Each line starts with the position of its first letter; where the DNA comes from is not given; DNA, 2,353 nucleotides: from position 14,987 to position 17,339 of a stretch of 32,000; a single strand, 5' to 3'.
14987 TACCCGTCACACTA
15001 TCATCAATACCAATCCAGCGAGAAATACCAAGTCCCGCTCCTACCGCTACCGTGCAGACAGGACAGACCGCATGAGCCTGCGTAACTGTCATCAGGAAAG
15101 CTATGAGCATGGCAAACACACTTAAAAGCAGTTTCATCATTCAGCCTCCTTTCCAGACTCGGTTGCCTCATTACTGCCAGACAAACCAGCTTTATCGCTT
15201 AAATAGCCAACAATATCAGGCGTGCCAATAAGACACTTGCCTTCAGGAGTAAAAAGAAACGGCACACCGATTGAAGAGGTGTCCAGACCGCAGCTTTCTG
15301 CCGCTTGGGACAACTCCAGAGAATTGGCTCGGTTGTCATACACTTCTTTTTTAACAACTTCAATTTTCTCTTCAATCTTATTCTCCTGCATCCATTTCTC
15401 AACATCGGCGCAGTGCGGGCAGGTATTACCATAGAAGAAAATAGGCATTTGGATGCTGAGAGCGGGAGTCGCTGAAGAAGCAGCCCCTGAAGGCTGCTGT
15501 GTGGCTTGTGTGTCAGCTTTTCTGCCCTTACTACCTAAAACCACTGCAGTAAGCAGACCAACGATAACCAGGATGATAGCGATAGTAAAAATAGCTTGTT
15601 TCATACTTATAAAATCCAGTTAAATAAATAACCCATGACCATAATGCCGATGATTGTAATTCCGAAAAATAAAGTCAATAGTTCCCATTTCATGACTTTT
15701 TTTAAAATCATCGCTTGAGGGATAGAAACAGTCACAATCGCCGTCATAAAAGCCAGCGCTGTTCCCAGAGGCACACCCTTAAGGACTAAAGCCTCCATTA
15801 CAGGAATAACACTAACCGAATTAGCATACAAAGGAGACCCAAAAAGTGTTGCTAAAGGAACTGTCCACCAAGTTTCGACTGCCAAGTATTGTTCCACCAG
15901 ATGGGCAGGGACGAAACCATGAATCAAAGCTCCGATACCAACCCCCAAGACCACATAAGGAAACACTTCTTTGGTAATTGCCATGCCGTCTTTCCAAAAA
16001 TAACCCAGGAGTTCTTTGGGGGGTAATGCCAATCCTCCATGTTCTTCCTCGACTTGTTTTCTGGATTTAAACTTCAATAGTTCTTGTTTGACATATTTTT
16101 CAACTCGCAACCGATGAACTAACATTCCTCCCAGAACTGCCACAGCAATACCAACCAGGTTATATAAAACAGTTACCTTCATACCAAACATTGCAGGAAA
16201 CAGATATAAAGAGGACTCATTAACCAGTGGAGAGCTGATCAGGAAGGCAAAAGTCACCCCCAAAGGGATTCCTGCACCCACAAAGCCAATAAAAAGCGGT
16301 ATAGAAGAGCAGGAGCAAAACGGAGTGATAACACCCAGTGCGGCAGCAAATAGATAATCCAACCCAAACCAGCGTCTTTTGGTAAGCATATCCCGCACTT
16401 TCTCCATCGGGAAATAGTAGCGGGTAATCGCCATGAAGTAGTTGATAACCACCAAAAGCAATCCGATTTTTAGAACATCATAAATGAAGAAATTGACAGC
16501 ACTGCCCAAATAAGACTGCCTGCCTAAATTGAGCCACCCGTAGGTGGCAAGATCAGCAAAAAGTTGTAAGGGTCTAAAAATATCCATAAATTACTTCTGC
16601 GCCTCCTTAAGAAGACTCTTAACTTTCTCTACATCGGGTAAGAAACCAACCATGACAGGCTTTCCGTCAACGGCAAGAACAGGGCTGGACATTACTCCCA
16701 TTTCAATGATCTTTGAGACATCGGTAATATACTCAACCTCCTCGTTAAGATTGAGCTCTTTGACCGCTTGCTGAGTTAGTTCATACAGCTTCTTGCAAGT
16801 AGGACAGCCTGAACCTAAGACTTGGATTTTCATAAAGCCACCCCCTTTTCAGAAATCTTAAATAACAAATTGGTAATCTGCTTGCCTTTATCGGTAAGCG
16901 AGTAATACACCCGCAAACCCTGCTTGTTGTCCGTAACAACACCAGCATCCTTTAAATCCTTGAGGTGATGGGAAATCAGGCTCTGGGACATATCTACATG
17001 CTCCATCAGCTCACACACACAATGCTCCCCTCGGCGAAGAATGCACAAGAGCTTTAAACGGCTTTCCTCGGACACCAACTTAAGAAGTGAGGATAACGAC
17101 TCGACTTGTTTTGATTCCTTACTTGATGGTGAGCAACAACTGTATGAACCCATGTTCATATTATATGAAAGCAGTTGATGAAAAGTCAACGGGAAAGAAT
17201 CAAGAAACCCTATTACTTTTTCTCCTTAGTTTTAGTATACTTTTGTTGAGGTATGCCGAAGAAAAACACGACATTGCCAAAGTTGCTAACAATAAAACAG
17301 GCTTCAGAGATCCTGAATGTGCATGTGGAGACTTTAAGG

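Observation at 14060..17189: ArsR-controlled six-gene operon in which every product carries a vicinal cysteine pair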

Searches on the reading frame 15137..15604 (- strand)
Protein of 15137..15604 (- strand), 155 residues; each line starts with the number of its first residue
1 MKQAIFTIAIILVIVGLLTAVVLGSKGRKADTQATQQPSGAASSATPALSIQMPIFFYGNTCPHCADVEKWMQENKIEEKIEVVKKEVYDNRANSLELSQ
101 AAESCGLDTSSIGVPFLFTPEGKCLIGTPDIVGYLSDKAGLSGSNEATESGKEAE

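Call 3: search_protein_families(library=pfam, proteins=[window:15137-15604:-], max_evalue=0.1)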
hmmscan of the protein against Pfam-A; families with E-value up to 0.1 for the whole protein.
window:15137-15604:- (155 aa): 5 families
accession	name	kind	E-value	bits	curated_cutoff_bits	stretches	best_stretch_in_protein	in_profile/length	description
PF13409.12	GST_N_2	-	0.013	16.6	25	1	61-137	1-69/70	Glutathione S-transferase, N-terminal domain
PF05768.20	Glrx-like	-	0.024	15.4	26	1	56-93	4-41/77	Glutaredoxin-like domain (DUF836)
PF00462.30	Glutaredoxin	-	0.036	14.7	22.9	1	60-82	7-29/60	Glutaredoxin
PF13417.12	GST_N_3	-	0.077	13.8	22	0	110-140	43-72/75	Glutathione S-transferase, N-terminal domain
PF13462.12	Thioredoxin_4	-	0.086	13.5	23.2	0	59-103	22-70/165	Thioredoxin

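Call 4: search_protein_families(library=ncbifam, proteins=[window:15137-15604:-], max_evalue=0.1)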
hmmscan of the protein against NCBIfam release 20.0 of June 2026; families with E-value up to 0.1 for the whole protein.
window:15137-15604:- (155 aa): 6 families
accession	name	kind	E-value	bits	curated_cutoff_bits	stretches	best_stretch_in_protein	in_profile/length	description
TIGR02738.1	TrbB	equivalog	0.017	14.8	132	1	39-83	43-83/153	type-F conjugative transfer system pilin assembly thiol-disulfide isomerase TrbB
TIGR02180.1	GRX_euk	equivalog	0.02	15.1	87.25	1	57-89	4-36/84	glutaredoxin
TIGR00411.1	redox_disulf_1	equivalog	0.037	14.1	92.75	1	57-97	6-48/82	MJ0307 family thioredoxin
NF052435.1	BamI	equivalog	0.038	13.8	180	1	1-54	1-55/226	biofilm-associated metzincin protease inhibitor BamI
TIGR02443.1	TIGR02443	equivalog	0.061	13.2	49.45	1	56-87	6-38/59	YheV family putative zinc ribbon protein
NF008100.0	PRK10845.1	equivalog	0.076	13.1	264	0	4-84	65-145/162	colicin V production protein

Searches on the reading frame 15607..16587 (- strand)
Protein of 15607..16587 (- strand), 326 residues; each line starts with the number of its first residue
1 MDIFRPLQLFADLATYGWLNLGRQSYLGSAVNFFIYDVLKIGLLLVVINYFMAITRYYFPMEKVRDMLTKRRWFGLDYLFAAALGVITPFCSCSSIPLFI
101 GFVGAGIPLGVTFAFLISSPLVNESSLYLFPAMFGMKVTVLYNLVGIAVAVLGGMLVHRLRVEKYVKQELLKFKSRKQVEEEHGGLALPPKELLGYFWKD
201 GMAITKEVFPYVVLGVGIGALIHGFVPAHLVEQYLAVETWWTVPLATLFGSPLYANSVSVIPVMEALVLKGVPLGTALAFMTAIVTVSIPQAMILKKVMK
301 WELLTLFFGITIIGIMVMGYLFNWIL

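Call 3: search_protein_families(library=pfam, proteins=[window:15607-16587:-], max_evalue=0.1)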
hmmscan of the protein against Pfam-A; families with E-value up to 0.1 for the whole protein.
window:15607-16587:- (326 aa): 1 family
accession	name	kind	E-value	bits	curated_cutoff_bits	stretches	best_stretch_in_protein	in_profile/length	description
PF03773.19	ArsP_1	-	9.1e-58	196.2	32.3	1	27-323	2-293/294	Predicted permease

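Call 4: search_protein_families(library=ncbifam, proteins=[window:15607-16587:-], max_evalue=0.1)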
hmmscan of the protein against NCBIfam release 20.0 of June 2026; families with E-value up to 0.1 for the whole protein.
window:15607-16587:- (326 aa): 3 families
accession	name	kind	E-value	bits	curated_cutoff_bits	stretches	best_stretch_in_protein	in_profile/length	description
NF040736.1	efflux_SaoE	equivalog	6.2e-31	107.9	325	1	36-326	12-298/352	efflux transporter SaoE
NF033936.1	CuZnOut_SO0444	equivalog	9.7e-26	90.7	300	2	53-175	20-140/351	SO_0444 family Cu/Zn efflux transporter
NF008672.1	PRK11677.1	equivalog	0.096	12.6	150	1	140-174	3-37/133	Z-ring associated protein ZapG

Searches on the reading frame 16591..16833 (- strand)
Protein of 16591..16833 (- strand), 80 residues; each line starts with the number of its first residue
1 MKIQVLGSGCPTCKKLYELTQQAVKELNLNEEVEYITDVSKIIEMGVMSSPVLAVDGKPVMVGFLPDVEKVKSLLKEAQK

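Call 3: search_protein_families(library=pfam, proteins=[window:16591-16833:-], max_evalue=0.1)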
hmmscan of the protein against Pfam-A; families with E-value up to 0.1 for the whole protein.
window:16591-16833:- (80 aa): 2 families
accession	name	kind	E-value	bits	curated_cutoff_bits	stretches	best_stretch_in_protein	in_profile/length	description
PF13192.12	Thioredoxin_3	-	2.3e-23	82.4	24.8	1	1-76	1-76/76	Thioredoxin domain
PF05768.20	Glrx-like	-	0.022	15.5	26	1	9-71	9-72/77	Glutaredoxin-like domain (DUF836)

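Call 4: search_protein_families(library=ncbifam, proteins=[window:16591-16833:-], max_evalue=0.1)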
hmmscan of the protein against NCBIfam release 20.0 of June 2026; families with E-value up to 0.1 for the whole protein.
window:16591-16833:- (80 aa): 7 families
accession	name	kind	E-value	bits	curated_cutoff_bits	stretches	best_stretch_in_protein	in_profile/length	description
TIGR00412.2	redox_disulf_2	subfamily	2.5e-25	88.7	62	1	2-76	1-75/75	MTH895/ArsE family thioredoxin-like protein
TIGR00411.1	redox_disulf_1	equivalog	6.7e-07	29.3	92.75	1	5-77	5-80/82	MJ0307 family thioredoxin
TIGR02194.1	GlrX_NrdH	subfamily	4.2e-05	23.7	85.75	1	10-68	12-67/72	glutaredoxin-like protein NrdH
TIGR02196.1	GlrX_YruB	hypoth_equivalog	0.00098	19.6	88.55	1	9-67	9-67/74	glutaredoxin-like protein, YruB-family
NF049942.1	DF_fam_seleno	subfamily_domain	0.0011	18.9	70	1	8-60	7-61/96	DF family (seleno)protein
NF041212.1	Uxx_star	subfamily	0.015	15.6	66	1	9-64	8-64/70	Uxx-star family glutaredoxin-like (seleno)protein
NF040494.1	nitrored_ArsF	subfamily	0.096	13.1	60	0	10-27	12-29/106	nitrophenyl compound nitroreductase subunit ArsF family protein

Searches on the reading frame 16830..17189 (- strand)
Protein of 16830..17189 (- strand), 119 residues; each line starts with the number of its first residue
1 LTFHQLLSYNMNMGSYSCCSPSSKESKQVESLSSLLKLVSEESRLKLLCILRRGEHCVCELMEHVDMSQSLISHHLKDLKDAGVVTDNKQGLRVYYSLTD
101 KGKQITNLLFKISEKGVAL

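Call 3: search_protein_families(library=pfam, proteins=[window:16830-17189:-], max_evalue=0.1)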
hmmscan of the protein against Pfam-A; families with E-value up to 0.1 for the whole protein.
window:16830-17189:- (119 aa): 21 families
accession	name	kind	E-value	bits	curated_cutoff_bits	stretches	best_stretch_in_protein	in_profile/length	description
PF01022.26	HTH_5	-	1.2e-19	70.3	22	1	42-86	2-46/47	Bacterial regulatory protein, arsR family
PF01638.23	HxlR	-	3.4e-07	30.4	20.8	1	45-114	8-81/91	HxlR-like helix-turn-helix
PF14947.12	HTH_45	-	1.9e-06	28.2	25.5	1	47-114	11-74/77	Winged helix-turn-helix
PF25213.1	HVO_A0261_N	-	2.6e-05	24.4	35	1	38-105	7-70/86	HVO_A0261 N-terminal domain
PF13412.12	HTH_24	-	4.1e-05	23.5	21.9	1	42-86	3-48/48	Winged helix-turn-helix DNA-binding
PF07848.18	PaaX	-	4.9e-05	23.9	24.8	1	60-102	28-70/70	PaaX-like protein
PF03551.20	PadR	-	0.00024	21.4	27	1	63-104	25-71/75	Transcriptional regulator PadR-like family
PF12840.13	HTH_20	-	0.00025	21.4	27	1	40-86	2-49/51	Helix-turn-helix domain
PF24037.1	DUF7346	-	0.00027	21.5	28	1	31-104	59-133/139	Family of unknown function (DUF7346)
PF22665.2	DUF6293_C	-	0.00065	20.5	27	1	67-106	59-98/101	DUF6293 C-terminal winged helix domain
PF13463.12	HTH_27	-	0.0013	19.4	22.2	1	47-102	8-68/68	Winged helix DNA-binding domain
PF24270.1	HTH_Cmi2_C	-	0.0013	19.4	27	1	41-90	72-123/125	Cmi2, C-terminal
PF13601.12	HTH_34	-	0.0025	18.4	27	1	44-104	2-67/80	Winged helix DNA-binding domain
PF24038.1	DUF7347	-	0.0031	18.2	27.6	1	36-107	5-75/77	Domain of unknown function (DUF7347)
PF14277.12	DUF4364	-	0.0035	17.6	26.9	1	72-109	36-73/162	Domain of unknown function (DUF4364)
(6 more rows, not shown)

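Call 4: search_protein_families(library=ncbifam, proteins=[window:16830-17189:-], max_evalue=0.1)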
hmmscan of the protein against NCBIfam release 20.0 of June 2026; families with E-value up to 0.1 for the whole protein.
window:16830-17189:- (119 aa): 28 families (the best 25 are shown)
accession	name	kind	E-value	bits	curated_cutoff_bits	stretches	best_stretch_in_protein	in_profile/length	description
NF033788.1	HTH_metalloreg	subfamily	5e-26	90.3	55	1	33-101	2-71/77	metalloregulator ArsR/SmtB family transcription factor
NF045707.1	Dbac_1936_reg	equivalog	1.2e-16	60.5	115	1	28-113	3-86/99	ArsR/SmtB-type metalloregulator TsoR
NF040642.1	sulf_sens_BigR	equivalog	3.4e-15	55.9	155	1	28-112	6-91/95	sulfite-sensing transcriptional repressor BigR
NF033789.1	repress_SdpR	subfamily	1.1e-14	54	100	1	36-99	2-65/79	autorepressor SdpR family transcription factor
NF041413.1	ArsR_Rv2640c_fam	equivalog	3.2e-14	53.3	155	1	13-100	10-103/118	Rv2640c family ArsR-like transcriptional regulator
NF007528.0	PRK10141.1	subfamily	5.9e-14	51.9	97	1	34-99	8-74/117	metalloregulator ArsR/SmtB family transcription factor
NF052532.1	TransRegPagRBaca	equivalog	5.5e-09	36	170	1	25-112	10-98/99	transcriptional repressor PagR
NF047906.1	CdPbTransRegCmtR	equivalog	8.4e-09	35.3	150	1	27-101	6-80/104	Cd(II)/Pb(II)-sensing metalloregulatory transcriptional regulator CmtR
NF053755.1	MsvR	equivalog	5.8e-07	29.4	220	1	35-88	6-59/236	transcriptional factor MsvR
TIGR01884.1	cas_HTH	subfamily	1.2e-06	28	60.2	1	40-95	140-197/202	CRISPR-associated CARF protein Csa3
TIGR02277.1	PaaX_trns_reg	equivalog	4.3e-05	23.2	264.55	1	59-106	24-71/279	phenylacetic acid degradation operon negative regulatory protein PaaX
NF053602.1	Phr_regulator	exception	0.00011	21.9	320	1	33-88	3-58/191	heat shock transcription regulator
NF045919.1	HphnlacHdxRed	equivalog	0.00018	20.7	340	1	40-115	212-282/309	p-hydroxyphenylacetate 3-hydroxylase reductase component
NF004170.0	PRK05638.1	equivalog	0.00024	19.8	421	1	43-106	372-438/442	threonine synthase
NF053610.1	Sso10a_fam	subfamily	0.0003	20.8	60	1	48-105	11-63/64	Sso10a family chromatin protein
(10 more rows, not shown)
